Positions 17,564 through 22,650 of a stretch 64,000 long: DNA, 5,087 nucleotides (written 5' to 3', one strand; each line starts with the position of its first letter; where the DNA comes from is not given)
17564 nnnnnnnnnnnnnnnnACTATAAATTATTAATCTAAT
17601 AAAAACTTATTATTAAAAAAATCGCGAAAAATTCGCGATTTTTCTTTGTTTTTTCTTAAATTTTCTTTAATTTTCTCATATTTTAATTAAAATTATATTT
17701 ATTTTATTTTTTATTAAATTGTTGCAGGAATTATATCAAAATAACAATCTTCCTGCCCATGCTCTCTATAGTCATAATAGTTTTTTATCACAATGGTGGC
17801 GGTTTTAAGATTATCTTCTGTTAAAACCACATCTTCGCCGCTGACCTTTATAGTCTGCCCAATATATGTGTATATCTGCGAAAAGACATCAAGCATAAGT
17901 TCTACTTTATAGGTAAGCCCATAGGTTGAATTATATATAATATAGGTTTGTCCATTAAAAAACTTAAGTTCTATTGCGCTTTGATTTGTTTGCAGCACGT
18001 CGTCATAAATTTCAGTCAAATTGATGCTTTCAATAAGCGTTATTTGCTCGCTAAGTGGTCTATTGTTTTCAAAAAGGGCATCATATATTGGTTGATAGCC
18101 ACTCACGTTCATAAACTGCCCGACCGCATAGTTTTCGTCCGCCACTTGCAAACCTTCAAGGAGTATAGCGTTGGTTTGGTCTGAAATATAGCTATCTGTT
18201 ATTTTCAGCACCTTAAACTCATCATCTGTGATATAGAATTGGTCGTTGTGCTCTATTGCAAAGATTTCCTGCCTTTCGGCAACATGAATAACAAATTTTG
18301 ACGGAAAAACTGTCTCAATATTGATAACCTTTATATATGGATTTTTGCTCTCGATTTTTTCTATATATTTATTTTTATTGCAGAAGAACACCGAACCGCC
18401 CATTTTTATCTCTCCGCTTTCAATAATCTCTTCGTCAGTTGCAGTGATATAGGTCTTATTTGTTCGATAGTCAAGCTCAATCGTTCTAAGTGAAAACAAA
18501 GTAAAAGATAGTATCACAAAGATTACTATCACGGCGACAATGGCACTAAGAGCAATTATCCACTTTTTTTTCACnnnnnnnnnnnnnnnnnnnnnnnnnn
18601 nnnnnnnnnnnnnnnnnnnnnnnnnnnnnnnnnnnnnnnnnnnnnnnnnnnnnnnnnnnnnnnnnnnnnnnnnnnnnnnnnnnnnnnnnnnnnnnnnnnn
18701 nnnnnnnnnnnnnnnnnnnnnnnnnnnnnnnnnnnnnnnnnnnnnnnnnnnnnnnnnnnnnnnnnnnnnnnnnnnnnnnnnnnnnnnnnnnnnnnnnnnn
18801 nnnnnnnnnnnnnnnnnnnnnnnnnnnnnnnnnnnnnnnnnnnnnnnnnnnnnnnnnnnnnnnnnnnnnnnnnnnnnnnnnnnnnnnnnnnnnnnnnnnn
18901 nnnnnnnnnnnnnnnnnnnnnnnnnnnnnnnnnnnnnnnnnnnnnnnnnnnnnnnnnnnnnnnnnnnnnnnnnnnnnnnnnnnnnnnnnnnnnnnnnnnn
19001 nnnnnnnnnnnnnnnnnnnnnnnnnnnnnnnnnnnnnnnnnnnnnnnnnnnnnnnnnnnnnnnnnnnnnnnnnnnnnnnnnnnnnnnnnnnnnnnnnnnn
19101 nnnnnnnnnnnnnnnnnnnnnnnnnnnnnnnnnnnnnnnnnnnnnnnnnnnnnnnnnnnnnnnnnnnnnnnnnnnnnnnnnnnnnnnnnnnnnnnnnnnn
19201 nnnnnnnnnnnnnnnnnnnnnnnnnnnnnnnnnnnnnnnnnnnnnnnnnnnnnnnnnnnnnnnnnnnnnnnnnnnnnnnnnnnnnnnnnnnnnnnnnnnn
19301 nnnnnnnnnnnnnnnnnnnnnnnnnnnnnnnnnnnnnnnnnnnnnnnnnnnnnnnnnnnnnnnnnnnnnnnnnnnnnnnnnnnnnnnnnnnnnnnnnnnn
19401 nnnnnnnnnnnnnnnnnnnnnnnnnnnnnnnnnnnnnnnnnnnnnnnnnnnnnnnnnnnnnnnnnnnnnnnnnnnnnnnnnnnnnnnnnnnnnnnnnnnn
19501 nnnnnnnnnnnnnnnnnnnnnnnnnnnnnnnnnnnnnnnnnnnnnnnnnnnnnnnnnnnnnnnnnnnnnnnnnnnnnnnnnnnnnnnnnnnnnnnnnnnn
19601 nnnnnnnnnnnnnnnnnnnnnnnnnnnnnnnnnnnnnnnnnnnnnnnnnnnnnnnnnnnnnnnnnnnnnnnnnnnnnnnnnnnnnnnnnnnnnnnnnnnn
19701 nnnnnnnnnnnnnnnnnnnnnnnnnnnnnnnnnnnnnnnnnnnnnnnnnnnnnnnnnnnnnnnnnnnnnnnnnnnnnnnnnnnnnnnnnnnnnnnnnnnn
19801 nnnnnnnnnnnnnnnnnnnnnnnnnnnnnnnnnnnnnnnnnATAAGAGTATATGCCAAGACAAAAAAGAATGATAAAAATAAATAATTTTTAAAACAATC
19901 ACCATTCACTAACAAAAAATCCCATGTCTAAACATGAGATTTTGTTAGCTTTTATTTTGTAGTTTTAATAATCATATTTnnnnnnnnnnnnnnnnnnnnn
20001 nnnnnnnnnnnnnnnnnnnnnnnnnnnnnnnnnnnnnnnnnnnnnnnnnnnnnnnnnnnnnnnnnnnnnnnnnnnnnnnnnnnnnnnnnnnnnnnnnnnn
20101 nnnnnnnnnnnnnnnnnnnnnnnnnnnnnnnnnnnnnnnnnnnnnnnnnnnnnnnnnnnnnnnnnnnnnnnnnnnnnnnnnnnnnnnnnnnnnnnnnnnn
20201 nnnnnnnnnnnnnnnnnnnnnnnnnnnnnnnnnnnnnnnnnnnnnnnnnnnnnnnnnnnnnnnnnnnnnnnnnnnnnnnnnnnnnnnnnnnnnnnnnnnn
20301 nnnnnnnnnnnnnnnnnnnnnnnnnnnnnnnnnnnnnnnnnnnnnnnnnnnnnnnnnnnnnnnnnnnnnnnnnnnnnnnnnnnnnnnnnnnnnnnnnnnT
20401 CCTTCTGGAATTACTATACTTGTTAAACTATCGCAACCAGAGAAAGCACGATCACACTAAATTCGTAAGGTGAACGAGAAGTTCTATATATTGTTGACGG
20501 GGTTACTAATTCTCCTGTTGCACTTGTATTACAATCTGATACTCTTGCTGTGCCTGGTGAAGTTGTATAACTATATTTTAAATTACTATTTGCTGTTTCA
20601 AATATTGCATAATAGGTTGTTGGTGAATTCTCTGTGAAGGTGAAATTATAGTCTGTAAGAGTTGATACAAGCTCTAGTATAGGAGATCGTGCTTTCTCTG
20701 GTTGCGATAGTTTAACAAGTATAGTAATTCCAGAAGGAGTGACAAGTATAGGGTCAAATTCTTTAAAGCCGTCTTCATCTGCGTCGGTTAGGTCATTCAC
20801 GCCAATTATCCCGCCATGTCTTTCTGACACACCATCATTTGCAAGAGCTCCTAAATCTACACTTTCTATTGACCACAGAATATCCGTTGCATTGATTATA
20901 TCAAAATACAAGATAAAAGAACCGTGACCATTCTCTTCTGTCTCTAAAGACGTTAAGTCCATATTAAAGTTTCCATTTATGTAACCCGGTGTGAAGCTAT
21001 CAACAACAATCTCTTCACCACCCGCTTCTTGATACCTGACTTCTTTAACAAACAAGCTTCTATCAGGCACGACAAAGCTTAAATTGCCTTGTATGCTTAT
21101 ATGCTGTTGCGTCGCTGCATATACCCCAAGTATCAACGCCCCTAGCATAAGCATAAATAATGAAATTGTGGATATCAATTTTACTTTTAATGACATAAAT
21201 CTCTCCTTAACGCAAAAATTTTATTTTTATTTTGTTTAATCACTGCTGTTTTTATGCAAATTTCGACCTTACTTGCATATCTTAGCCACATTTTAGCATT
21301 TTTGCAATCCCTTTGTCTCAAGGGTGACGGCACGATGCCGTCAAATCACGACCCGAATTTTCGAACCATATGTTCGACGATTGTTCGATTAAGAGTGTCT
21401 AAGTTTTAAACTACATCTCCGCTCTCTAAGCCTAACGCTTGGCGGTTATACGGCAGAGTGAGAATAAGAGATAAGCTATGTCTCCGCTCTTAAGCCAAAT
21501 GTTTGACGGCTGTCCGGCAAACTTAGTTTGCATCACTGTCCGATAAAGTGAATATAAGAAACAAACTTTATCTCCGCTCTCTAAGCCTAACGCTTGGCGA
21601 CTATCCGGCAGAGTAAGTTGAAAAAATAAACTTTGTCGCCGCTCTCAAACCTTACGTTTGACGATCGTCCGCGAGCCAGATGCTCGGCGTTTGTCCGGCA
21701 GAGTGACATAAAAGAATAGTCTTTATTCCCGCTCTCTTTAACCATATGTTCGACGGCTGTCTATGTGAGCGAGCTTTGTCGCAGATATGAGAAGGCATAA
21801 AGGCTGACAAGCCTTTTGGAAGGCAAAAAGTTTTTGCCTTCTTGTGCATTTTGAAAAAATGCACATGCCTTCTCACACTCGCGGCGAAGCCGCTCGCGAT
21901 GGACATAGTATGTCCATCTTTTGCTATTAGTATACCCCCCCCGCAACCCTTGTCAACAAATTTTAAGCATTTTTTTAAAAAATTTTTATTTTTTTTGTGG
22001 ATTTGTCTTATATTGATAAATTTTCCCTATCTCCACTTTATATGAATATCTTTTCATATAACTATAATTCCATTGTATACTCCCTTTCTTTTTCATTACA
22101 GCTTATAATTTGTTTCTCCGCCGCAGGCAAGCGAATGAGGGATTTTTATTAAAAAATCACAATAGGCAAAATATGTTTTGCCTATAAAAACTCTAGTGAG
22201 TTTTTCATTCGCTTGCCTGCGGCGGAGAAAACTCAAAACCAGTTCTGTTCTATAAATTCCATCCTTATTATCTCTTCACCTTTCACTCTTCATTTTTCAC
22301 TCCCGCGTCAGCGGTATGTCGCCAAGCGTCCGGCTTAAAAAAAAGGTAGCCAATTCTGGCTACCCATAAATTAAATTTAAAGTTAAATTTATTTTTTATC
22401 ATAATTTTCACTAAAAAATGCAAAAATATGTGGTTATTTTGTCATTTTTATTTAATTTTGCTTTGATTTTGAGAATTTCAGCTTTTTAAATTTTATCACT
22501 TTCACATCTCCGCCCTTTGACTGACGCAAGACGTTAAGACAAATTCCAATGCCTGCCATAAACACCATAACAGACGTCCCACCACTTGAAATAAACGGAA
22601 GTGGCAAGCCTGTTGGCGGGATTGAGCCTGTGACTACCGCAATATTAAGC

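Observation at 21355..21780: Alternating 65/90-bp tandem repeat array with a covarying mini-hairpin, inserted between a promoter/leader and its gene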

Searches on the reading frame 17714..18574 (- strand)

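Call 9: search_protein_families(library=pfam, proteins=[window:17714-18574:-])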
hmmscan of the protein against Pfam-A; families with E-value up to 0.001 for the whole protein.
window:17714-18574:- (286 aa): 1 family
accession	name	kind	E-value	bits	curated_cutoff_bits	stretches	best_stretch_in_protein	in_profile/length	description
PF08478.15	POTRA_1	-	1e-10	42.2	23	1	45-101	14-69/69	POTRA domain, FtsQ-type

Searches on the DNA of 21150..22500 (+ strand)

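Call 12: search_rna_families(source=window, start=21150, end=22500, threshold=evalue, max_evalue=10)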
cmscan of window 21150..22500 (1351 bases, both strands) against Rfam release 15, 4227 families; matches with E-value up to 10: 15.
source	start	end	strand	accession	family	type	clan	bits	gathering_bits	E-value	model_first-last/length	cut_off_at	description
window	22064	22248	+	RF03922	MIR2119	Gene; miRNA;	-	32.9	73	0.035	1-188/188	no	MIR2119 microRNA precursor family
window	22112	22231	+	RF03609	mir-5470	Gene; miRNA;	-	30.2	98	0.0008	1-81/81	no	mir-5470 microRNA precursor family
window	22112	22231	+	RF03457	MIR173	Gene; miRNA;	-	24.5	70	0.032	1-102/102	no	MIR173 microRNA precursor family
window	22333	22402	-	RF00242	ctRNA_pT181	Gene; antisense;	-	22.1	56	4.9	1-94/94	no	ctRNA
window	22337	22403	-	RF01859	Phe_leader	Cis-reg; leader;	-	21.5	55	0.93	1-125/125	no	Phenylalanine leader peptide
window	21820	21874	-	RF02844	RefA9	Gene; antisense;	-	21.4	49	1.9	1-64/64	no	Enterococcus sRNA A9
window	22345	22398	-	RF01742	lactis-plasmid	Gene; sRNA;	-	20.8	70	2.2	1-106/106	no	lactis-plasmid RNA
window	21835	21923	-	RF02397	sau-5971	Gene; sRNA;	-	18.4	90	2.5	1-96/96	no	Staphylococcus sRNA sau-5971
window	21428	21502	+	RF03035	nqrA-Marinomonas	Gene; sRNA;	-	18.4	95.5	5.6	1-134/134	no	nqrA-Marinomonas RNA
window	22332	22412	-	RF00558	L20_leader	Cis-reg; leader;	-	18.3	58.7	1.3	1-127/127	no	Ribosomal protein L20 leader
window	22093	22211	+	RF02185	ST7-OT3_3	Gene; lncRNA;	-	18.3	50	8.1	1-116/116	no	ST7 overlapping transcript 3 conserved region 3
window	21236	21314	-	RF02183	ST7-OT3_1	Gene; lncRNA;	-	18.2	50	4.7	1-79/79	no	ST7 overlapping transcript 3 conserved region 1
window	22335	22386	-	RF04319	BTncRNA_FopS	Gene; sRNA;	-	17.9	56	8.3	16-71/71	no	Bacteroidetes FopS (family of paralogous sRNAs)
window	21797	21845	+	RF02551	DapZ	Cis-reg;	-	17.8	56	4.1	25-74/78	no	ABC transporter regulator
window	21888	21982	+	RF00015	U4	Gene; snRNA; splicing;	CL00007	12.8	46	5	1-138/138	no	U4 spliceosomal RNA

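Call 65: search_dna_similar(query=window:21300-21990:+, collection=plasmids, mode=distant, max_rows=8)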
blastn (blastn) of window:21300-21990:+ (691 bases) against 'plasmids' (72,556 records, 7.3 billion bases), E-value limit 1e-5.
No match.

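Call 66: search_dna_similar(query=window:21300-21990:+, collection=phages, mode=distant, max_rows=8)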
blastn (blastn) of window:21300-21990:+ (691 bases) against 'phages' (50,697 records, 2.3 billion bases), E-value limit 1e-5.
No match.
